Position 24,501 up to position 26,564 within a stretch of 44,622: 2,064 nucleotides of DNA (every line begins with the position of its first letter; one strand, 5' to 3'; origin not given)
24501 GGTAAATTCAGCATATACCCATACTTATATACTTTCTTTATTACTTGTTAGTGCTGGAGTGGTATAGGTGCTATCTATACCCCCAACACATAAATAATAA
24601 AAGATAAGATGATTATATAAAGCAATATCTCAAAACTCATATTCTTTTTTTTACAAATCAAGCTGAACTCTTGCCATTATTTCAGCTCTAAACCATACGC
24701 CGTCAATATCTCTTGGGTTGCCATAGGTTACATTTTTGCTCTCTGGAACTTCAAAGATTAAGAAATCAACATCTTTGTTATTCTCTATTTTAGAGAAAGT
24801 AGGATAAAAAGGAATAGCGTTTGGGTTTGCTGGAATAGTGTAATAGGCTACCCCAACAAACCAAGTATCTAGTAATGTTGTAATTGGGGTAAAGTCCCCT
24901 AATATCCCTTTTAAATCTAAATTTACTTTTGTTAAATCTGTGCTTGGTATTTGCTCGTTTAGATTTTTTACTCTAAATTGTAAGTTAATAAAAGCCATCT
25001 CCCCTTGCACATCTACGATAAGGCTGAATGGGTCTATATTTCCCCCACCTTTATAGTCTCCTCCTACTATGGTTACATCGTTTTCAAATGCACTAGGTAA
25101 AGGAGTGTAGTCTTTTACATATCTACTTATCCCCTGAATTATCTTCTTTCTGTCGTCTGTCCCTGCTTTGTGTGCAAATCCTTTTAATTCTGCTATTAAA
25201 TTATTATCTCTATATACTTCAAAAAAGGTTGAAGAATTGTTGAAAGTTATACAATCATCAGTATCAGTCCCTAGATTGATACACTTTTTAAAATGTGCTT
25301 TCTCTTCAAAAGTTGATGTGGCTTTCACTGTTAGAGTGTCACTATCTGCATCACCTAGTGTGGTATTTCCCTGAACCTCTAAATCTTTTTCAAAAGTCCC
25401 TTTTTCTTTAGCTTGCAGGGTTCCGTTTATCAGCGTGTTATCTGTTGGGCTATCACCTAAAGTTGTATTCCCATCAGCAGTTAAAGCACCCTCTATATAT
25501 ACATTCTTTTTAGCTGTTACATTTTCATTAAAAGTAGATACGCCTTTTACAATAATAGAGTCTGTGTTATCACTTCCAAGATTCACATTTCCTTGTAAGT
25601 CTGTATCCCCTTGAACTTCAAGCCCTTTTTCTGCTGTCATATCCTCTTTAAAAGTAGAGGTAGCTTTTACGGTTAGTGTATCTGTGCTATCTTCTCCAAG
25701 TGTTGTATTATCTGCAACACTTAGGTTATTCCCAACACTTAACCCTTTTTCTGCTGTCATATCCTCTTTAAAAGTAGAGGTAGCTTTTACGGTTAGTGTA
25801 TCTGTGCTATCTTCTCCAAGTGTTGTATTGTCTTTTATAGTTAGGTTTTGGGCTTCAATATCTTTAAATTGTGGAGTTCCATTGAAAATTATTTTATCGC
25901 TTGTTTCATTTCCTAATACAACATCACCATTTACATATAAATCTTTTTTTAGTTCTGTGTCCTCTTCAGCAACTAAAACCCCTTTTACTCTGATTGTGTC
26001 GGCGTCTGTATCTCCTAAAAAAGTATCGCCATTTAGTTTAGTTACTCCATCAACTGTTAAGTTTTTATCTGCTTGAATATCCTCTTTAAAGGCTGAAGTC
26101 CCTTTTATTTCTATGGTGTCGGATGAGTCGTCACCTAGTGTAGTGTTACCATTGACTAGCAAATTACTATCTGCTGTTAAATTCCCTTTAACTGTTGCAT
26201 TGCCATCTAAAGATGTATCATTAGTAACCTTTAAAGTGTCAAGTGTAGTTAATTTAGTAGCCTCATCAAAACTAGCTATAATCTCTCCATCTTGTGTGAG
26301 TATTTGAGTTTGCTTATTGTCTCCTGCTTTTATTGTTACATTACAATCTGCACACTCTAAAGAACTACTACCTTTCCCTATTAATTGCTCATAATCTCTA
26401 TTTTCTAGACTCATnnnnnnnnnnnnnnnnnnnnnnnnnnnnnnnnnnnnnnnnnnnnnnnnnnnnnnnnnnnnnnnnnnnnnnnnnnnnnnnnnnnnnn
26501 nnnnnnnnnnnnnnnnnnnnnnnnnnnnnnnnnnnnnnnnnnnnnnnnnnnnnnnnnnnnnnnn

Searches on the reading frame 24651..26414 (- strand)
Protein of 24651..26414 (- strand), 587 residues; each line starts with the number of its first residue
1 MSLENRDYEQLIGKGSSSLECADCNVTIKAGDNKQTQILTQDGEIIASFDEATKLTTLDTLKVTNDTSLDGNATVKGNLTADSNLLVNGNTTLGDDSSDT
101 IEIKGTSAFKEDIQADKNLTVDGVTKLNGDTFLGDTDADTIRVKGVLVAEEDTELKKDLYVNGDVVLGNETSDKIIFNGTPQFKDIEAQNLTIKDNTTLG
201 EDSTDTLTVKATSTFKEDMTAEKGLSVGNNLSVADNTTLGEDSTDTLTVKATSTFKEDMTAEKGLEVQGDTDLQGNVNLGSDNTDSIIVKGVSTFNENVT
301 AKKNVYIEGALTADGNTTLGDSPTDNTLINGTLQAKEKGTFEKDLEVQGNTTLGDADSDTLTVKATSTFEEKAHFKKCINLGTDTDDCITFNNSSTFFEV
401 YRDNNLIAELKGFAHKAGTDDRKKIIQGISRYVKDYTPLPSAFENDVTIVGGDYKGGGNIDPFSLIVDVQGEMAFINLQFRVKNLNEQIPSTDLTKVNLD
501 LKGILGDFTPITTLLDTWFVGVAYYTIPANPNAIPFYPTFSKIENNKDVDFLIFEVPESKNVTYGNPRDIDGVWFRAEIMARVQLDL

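Call 12: search_protein_families(library=phrogs, proteins=[window:24651-26414:-])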
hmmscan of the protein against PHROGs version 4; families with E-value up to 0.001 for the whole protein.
window:24651-26414:- (587 aa): 6 families
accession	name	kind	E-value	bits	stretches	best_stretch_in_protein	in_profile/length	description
phrog_14293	-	unknown function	2.2e-20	73.5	2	330-381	418-469/644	-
phrog_4549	-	tail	7.5e-10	38.6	2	268-390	5-112/869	tail fiber protein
phrog_23851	-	unknown function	3.3e-07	30.4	0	231-281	200-250/531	-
phrog_1469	-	tail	9.5e-06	23.8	0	126-411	1671-1946/2607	baseplate wedge subunit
phrog_15769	-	unknown function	9.6e-05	22.3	1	76-322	68-331/560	-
phrog_3685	-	unknown function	0.00021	22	0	157-334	135-285/306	-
